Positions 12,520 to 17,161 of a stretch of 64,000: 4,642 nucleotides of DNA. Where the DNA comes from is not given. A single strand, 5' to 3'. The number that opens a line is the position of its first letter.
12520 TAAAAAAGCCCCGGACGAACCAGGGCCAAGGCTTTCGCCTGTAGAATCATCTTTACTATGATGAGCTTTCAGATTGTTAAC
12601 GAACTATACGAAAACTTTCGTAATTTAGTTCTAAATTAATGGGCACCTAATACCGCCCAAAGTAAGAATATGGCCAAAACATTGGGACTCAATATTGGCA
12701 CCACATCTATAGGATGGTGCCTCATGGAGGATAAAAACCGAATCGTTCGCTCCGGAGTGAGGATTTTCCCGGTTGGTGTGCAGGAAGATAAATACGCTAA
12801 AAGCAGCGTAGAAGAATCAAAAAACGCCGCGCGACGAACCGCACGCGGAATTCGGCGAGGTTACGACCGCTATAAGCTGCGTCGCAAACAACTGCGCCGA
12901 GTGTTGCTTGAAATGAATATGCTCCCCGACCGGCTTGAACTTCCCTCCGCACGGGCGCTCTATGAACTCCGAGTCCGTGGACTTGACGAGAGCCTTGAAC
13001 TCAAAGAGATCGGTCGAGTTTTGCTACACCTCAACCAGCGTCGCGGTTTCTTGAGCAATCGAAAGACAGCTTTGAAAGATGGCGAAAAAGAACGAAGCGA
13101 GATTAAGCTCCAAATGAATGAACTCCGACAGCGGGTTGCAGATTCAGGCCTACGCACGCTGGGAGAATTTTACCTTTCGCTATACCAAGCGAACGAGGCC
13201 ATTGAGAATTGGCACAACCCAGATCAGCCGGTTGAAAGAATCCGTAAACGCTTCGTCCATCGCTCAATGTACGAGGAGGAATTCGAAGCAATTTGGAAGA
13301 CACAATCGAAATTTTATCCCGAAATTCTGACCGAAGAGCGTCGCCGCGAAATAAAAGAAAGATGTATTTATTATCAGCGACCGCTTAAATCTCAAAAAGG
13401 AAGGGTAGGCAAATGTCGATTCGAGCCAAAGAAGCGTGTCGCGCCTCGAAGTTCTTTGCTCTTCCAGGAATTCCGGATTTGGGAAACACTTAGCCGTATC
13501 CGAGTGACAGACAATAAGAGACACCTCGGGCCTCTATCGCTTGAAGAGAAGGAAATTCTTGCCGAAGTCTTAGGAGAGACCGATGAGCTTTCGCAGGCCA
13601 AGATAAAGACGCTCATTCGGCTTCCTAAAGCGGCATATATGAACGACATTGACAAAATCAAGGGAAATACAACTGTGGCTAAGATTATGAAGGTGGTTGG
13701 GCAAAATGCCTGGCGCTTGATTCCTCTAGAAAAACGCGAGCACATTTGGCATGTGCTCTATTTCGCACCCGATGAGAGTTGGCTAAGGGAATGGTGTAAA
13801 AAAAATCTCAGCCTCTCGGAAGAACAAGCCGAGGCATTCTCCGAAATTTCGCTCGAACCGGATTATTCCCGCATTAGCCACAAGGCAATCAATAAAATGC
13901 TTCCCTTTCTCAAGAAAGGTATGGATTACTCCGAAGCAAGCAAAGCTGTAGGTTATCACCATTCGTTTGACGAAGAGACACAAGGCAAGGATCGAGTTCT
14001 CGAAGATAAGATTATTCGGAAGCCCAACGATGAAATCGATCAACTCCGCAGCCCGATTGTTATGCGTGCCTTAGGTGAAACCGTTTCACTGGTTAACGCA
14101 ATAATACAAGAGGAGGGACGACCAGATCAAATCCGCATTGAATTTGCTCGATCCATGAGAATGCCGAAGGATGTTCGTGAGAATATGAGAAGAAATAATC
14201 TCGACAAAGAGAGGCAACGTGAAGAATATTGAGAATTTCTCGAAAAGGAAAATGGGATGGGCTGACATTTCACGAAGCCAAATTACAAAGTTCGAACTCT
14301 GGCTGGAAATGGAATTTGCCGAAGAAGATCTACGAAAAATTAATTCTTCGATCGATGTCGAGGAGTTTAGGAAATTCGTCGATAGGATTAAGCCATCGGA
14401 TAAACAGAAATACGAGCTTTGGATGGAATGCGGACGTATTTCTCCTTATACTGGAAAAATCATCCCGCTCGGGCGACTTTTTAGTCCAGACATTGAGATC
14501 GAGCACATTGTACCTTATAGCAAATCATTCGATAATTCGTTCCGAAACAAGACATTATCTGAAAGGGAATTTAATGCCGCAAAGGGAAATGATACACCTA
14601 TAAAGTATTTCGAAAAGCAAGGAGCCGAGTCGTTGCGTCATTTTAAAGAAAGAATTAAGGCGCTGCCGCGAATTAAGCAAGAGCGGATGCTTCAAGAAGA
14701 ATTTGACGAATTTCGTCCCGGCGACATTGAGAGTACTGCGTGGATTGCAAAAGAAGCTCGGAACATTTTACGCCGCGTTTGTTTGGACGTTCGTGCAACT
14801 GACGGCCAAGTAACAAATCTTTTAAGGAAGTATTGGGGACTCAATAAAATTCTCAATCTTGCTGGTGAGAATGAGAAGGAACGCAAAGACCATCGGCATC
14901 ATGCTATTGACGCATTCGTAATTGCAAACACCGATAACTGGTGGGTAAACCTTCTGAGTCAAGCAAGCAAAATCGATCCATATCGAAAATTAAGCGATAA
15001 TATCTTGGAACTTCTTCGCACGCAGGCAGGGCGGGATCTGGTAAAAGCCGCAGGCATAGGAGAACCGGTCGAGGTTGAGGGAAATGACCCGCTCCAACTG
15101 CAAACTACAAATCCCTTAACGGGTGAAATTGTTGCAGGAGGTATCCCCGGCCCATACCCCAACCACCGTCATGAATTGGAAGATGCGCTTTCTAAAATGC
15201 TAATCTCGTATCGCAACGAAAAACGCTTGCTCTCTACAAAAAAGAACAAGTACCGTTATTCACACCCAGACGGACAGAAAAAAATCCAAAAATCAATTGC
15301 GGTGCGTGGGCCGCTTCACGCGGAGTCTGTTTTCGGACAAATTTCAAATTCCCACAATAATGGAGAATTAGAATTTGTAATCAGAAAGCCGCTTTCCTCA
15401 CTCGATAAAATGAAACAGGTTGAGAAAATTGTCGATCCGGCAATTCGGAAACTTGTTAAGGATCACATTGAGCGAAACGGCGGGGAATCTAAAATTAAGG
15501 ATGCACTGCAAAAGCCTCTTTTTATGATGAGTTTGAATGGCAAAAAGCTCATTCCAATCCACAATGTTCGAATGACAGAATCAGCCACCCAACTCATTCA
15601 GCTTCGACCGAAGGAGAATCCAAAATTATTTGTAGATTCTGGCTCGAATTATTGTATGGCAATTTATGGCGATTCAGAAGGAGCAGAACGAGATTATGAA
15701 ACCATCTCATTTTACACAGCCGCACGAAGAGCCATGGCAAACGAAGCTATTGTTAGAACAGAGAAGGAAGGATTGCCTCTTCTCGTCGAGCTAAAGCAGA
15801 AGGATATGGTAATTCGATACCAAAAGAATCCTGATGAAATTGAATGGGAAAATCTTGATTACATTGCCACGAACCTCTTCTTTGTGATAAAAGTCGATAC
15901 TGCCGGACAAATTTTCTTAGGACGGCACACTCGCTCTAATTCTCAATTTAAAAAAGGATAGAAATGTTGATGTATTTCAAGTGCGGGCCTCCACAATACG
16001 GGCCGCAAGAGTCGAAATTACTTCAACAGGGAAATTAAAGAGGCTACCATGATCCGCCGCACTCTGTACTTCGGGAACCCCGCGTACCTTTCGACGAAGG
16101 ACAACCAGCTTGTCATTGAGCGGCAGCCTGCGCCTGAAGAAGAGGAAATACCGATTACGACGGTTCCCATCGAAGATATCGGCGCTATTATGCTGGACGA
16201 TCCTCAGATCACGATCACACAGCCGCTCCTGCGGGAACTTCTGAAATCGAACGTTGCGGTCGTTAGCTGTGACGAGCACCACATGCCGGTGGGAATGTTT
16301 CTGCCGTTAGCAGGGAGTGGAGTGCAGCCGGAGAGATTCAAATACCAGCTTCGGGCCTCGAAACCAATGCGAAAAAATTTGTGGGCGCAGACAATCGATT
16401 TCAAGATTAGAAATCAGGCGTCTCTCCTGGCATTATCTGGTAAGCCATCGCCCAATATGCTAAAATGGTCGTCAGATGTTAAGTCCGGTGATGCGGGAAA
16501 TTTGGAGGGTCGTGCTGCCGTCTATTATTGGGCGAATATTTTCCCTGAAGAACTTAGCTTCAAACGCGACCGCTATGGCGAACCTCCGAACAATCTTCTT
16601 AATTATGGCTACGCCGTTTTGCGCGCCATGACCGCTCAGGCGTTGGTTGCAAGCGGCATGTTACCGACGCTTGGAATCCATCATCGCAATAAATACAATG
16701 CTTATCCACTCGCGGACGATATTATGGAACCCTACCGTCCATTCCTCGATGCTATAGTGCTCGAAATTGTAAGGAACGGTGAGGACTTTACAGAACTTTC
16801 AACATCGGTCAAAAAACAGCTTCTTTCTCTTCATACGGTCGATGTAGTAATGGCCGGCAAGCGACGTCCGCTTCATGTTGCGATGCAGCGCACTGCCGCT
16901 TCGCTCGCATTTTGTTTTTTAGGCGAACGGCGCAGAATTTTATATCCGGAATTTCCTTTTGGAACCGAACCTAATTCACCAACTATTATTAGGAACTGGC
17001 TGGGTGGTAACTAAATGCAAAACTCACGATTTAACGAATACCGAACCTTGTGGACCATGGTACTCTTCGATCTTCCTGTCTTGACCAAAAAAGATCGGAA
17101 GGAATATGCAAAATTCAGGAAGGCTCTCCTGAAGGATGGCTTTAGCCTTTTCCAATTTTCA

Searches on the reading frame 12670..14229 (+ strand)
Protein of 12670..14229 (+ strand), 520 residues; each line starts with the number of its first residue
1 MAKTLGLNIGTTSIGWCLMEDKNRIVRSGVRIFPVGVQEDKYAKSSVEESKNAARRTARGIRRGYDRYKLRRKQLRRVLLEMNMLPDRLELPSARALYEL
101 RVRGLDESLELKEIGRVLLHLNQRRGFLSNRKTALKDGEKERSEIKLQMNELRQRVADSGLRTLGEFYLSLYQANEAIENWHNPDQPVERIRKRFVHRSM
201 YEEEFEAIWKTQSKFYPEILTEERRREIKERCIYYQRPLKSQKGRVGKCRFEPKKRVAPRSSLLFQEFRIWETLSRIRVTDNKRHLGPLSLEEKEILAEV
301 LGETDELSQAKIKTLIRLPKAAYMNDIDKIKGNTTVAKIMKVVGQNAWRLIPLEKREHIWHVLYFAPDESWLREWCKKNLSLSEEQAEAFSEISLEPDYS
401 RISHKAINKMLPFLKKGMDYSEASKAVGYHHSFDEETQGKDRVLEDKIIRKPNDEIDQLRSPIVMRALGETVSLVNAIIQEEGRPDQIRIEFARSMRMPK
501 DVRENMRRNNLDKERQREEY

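Call 7: search_protein_families(library=pfam, proteins=[window:12670-14229:+])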
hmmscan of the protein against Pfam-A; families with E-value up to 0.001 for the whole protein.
window:12670-14229:+ (520 aa): 2 families
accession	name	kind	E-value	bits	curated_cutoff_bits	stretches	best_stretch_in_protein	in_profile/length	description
PF18470.6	Cas9_a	-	1.8e-10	41.3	26.9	1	241-310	2-71/221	Cas9 alpha-helical lobe domain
PF16592.10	Cas9_REC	-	5.1e-05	22.7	25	0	248-409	332-498/541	REC lobe of CRISPR-associated endonuclease Cas9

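Call 8: search_protein_families(library=ncbifam, proteins=[window:12670-14229:+])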
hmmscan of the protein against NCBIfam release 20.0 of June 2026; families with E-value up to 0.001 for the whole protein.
window:12670-14229:+ (520 aa): 1 family
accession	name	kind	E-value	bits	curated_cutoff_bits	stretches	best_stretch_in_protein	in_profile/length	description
TIGR01865.2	cas_Csn1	equivalog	5.3e-110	369.3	100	1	4-519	2-544/1070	type II CRISPR RNA-guided endonuclease Cas9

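Call 9: search_solved_structures(query=window:12670-14229:+, show_alignments=4, max_evalue=0.001)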
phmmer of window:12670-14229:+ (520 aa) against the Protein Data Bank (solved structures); distinct sequences matched with E-value up to 0.001: 34.
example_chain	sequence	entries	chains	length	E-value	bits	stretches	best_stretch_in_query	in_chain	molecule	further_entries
8jtj_A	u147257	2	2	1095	2.4e-39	138.9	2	4-332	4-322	CRISPR-associated endonuclease Cas9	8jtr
8uzb_A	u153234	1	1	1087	3.7e-39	138.3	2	4-332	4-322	CRISPR-associated endonuclease Cas9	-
8uza_A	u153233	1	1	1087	4.6e-39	138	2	4-332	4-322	CRISPR-associated endonuclease Cas9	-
9ar4_A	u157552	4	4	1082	8.7e-36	127.2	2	4-325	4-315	CRISPR-associated endonuclease Cas9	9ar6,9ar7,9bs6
8x5v_A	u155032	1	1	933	3.9e-35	125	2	1-296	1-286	BlCas9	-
21dz_A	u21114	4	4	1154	5.5e-34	121.3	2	1-171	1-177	CRISPR-associated endonuclease Cas9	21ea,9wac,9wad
8hnw_A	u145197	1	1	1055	6.4e-27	97.9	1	4-518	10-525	CRISPR-associated endonuclease Cas9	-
8hnt_A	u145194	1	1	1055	6.5e-27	97.9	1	4-518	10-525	CRISPR-associated endonuclease Cas9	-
8hnv_A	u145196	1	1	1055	1.6e-26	96.6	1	4-518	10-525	CRISPR-associated endonuclease Cas9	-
8ja0_A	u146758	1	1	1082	1.4e-24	90.3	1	4-515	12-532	CRISPR-associated endonuclease Cas9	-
6jdv_A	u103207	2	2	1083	1.4e-24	90.3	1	4-515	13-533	CRISPR-associated endonuclease Cas9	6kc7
6kc8_A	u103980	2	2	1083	1.4e-24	90.3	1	4-515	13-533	CRISPR-associated endonuclease Cas9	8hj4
6jdq_A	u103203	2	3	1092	1.4e-24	90.3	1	4-515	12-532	CRISPR-associated endonuclease Cas9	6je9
6je3_A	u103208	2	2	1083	3.3e-24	89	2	5-347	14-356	CRISPR-associated endonuclease Cas9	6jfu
6je4_A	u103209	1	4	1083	3.4e-24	89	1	4-515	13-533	CRISPR-associated endonuclease Cas9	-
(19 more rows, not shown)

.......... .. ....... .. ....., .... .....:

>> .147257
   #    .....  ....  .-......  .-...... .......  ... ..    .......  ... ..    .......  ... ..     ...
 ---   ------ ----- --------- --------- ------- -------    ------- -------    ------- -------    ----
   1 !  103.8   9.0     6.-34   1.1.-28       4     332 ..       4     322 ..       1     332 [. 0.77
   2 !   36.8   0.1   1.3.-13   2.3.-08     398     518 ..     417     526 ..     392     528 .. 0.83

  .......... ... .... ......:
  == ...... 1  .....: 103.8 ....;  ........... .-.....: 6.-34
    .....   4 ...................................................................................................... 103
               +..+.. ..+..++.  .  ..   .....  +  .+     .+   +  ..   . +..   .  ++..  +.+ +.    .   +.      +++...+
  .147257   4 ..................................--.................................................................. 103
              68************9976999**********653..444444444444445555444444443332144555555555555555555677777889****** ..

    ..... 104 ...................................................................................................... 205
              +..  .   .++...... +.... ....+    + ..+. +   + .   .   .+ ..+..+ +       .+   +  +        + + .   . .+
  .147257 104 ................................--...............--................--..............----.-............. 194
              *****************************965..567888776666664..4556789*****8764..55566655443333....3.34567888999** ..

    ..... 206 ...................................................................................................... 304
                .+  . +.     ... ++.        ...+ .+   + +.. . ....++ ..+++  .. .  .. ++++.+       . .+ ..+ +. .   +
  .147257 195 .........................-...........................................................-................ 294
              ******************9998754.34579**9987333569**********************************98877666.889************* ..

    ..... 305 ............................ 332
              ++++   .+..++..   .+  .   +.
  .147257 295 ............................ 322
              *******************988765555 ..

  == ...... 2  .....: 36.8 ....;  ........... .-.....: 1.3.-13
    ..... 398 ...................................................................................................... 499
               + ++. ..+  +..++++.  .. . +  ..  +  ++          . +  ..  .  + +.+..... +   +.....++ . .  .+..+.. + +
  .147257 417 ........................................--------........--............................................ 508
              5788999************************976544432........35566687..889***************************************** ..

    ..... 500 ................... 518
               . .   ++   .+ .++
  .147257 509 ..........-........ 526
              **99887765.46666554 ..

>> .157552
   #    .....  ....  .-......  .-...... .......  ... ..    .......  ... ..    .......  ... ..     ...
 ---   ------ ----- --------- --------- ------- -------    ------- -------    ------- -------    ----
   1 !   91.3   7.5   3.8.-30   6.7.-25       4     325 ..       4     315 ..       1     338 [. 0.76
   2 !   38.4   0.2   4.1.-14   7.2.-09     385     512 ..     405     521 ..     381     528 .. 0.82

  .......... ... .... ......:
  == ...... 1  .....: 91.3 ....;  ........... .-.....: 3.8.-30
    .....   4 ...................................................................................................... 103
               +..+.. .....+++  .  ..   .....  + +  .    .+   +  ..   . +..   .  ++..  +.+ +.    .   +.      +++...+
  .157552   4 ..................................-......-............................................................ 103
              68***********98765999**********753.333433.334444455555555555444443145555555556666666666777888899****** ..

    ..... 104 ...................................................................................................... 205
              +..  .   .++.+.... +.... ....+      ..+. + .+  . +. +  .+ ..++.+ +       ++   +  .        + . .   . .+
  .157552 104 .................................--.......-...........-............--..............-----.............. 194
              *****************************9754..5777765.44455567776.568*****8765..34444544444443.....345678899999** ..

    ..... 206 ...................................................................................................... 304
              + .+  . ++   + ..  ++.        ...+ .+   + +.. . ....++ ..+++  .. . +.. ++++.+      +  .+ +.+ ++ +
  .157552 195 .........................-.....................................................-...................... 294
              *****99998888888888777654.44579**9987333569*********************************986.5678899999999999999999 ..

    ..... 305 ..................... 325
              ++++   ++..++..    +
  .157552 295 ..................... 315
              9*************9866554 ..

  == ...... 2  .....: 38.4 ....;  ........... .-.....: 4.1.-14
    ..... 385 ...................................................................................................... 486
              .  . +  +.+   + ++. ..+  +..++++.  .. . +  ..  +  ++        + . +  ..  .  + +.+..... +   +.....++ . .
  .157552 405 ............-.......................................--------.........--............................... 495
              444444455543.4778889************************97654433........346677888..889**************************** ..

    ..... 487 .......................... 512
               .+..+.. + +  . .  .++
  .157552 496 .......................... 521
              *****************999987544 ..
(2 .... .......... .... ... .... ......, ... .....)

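Call 11: find_related_loci(query=window:12670-14229:+, collection=genome_contigs, flank=6000)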
Query window:12670-14229:+ (520 aa) in genome_contigs; peptide patterns used: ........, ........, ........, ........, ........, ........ (x = any residue, [..] = any of these).
25 stretches matched a pattern; 4 encode a relative of the query (tblastn E <= 1e-3); 3 distinct loci.
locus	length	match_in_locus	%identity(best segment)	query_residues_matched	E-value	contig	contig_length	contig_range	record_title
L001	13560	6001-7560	92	1-520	0e+0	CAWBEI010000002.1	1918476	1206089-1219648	MAG: Ignavibacteriota bacterium isolate MFD04780.bin.1.147 genome assembly, contig: contig_16205, whole genome shotgun s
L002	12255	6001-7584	76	1-520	0e+0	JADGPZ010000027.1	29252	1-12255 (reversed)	MAG: Candidatus Kapaibacterium sp. isolate Chersky.7_45 contig-100_106, whole genome shotgun sequence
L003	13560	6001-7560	91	1-520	0e+0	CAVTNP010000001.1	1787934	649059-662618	MAG: Ignavibacteriota bacterium isolate MFD04780.bin.1.195 genome assembly, contig: contig_13287, whole genome shotgun s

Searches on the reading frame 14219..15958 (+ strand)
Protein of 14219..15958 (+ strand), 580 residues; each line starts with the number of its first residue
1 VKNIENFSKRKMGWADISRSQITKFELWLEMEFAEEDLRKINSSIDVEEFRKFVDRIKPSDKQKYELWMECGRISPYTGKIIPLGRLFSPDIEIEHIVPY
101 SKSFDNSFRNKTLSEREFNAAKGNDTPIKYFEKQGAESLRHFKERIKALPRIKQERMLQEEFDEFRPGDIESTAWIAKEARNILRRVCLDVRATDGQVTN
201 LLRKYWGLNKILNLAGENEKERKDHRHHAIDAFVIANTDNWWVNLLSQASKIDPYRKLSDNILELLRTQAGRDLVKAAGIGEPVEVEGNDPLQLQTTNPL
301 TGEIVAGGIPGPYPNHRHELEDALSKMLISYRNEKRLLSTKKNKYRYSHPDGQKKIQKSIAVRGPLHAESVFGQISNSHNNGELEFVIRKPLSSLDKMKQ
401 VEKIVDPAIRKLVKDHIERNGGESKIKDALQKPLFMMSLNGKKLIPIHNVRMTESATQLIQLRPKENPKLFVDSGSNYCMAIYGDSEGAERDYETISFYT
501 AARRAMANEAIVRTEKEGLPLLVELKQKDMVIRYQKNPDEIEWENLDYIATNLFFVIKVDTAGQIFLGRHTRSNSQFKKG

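Call 7: search_protein_families(library=pfam, proteins=[window:14219-15958:+])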
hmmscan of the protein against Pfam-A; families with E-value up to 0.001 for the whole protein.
window:14219-15958:+ (580 aa): 2 families
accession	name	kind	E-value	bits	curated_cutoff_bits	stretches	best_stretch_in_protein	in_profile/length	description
PF18541.7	RuvC_III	-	7.6e-22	78.6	26.2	1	164-254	5-121/179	RuvC endonuclease subdomain 3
PF13395.12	HNH_4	-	1.8e-18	66.7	22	1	76-127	2-53/54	HNH endonuclease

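Call 8: search_protein_families(library=ncbifam, proteins=[window:14219-15958:+])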
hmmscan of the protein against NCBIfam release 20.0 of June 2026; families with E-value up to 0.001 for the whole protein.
window:14219-15958:+ (580 aa): 2 families
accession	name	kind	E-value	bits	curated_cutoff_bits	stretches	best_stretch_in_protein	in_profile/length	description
TIGR01865.2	cas_Csn1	equivalog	1.7e-60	205.4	100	1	35-558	535-1017/1070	type II CRISPR RNA-guided endonuclease Cas9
NF049971.1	CRISPR_Cas9d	exception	3.1e-24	85.7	375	1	60-244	533-728/986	type II CRISPR RNA-guided endonuclease Cas9d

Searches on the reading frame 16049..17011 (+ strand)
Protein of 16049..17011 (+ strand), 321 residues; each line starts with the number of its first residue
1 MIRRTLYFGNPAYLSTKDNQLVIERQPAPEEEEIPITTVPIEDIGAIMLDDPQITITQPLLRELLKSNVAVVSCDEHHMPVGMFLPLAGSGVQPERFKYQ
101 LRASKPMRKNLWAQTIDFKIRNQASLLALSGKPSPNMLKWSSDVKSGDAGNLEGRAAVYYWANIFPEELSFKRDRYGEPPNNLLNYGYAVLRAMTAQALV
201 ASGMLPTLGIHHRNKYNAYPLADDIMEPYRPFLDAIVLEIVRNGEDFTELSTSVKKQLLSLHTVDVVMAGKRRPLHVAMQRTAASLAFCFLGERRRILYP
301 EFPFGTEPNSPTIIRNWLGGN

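Call 7: search_protein_families(library=pfam, proteins=[window:16049-17011:+])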
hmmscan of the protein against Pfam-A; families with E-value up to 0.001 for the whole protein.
window:16049-17011:+ (321 aa): 1 family
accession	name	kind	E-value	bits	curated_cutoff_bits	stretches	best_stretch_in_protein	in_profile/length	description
PF01867.21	Cas_Cas1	-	2.5e-30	106.1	22.3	1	10-245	6-254/283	CRISPR associated protein Cas1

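Call 8: search_protein_families(library=ncbifam, proteins=[window:16049-17011:+])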
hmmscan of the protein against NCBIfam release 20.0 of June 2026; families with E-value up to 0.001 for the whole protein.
window:16049-17011:+ (321 aa): 9 families
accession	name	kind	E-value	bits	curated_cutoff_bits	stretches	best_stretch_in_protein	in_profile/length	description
TIGR03639.1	cas1_NMENI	exception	1.3e-82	277.2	120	1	4-286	2-277/278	type II CRISPR-associated endonuclease Cas1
TIGR00287.1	cas1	equivalog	7.5e-25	87.7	71.7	1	7-250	4-267/327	CRISPR-associated endonuclease Cas1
TIGR04093.1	cas1_CYANO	exception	4.4e-19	68.6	385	1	5-244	2-259/334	type I-D CRISPR-associated endonuclease Cas1d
NF049935.1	cas4g_cas1g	exception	2.7e-17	62.5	560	1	12-245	224-472/546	CRISPR-associated endonuclease Cas4g/Cas1g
TIGR03640.1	cas1_DVULG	exception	8.9e-10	38.2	385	1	152-243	163-264/340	type I-C CRISPR-associated endonuclease Cas1c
TIGR03983.1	cas1_MYXAN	equivalog_domain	4e-08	32.6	358.05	1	179-243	205-271/347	type I-MYXAN CRISPR-associated endonuclease Cas1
TIGR03641.1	cas1_HMARI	exception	1.3e-07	31.3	304.1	1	5-244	2-249/324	type I-B CRISPR-associated endonuclease Cas1b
TIGR04329.1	cas1_PREFRAN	exception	2.3e-07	30.2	300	1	14-257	18-265/317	type V CRISPR-associated endonuclease Cas1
TIGR03638.1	cas1_ECOLI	exception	3.2e-07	29.9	215.6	0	177-219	169-211/269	type I-E CRISPR-associated endonuclease Cas1e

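Call 34: find_encoding_contigs(protein=window:16049-17011:+, flank=5000, max_places=10)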
Protein window:16049-17011:+ (321 aa): 2 contigs read that carry it; 2 places shown.
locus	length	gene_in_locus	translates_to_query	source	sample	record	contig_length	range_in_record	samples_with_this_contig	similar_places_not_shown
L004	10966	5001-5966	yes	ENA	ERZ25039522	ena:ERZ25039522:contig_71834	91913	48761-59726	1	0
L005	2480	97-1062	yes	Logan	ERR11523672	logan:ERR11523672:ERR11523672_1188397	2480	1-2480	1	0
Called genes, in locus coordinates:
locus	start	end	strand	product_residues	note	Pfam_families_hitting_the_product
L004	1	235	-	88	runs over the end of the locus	-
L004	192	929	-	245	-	PF22544:HYDIN_VesB_CFA65-like_Ig, PF07610:DUF1573, PF13442:Cytochrome_CBB3 (weak), PF00034:Cytochrom_C (weak)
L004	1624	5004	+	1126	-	PF18470:Cas9_a, PF13395:HNH_4, PF18541:RuvC_III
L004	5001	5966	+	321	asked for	PF01867:Cas_Cas1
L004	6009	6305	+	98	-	PF09827:CRISPR_Cas2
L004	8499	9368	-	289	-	-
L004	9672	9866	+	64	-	-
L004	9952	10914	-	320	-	-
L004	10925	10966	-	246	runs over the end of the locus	-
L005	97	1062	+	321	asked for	PF01867:Cas_Cas1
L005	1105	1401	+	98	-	PF09827:CRISPR_Cas2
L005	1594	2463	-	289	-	-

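Call 59: find_homologous_proteins(query=L004:1624-5001:+, max_evalue=1e-50)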
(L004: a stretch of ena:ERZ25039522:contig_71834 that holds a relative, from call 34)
Query L004:1624-5001:+ (1126 aa): 1985 proteins with E <= 1e-50 among 8000 candidates; the best 120 are listed.
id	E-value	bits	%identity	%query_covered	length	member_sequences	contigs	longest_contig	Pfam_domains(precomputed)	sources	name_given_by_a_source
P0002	0.0e+0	2143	84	100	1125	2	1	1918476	PF13395.13,PF18470.7,PF18541.8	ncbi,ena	-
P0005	0.0e+0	2022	81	98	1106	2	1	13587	PF13395.13,PF18470.7,PF18541.8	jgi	-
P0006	0.0e+0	2020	80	100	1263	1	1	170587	PF13395.13,PF18470.7,PF18541.8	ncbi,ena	-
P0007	0.0e+0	1907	74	100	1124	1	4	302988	PF13395.13,PF18470.7,PF18541.8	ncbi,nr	ncbi:MAG: HNH endonuclease domain-containing protein [Bacteroidota bacterium]|nr:HNH endonuclease do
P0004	0.0e+0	1728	69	100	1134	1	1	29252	PF13395.13,PF18470.7,PF18541.8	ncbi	-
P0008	0.0e+0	1225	53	98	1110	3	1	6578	PF13395.13,PF18470.7,PF18541.8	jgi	jgi:CRISPR-associated endonuclease Csn1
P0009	0.0e+0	1181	50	100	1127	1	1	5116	PF13395.13,PF18470.7,PF18541.8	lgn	-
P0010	0.0e+0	1180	51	100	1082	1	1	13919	PF13395.13,PF18470.7,PF18541.8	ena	-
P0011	0.0e+0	1174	51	100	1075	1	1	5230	PF13395.13,PF18470.7,PF18541.8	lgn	-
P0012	0.0e+0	1162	50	100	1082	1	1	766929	PF13395.13,PF18470.7,PF18541.8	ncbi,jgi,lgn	jgi:CRISPR-associated endonuclease Csn1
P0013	0.0e+0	1162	50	100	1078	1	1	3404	PF13395.13,PF18470.7,PF18541.8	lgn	-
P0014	0.0e+0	1154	50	100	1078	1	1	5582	PF13395.13,PF18470.7,PF18541.8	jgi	jgi:CRISPR-associated endonuclease Csn1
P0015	0.0e+0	1148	50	100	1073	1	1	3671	PF13395.13,PF18470.7,PF18541.8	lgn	-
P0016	0.0e+0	1147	49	100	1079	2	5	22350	PF13395.13,PF18470.7,PF18541.8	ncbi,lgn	-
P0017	0.0e+0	1138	50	100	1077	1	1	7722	PF13395.13,PF18470.7,PF18541.8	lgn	-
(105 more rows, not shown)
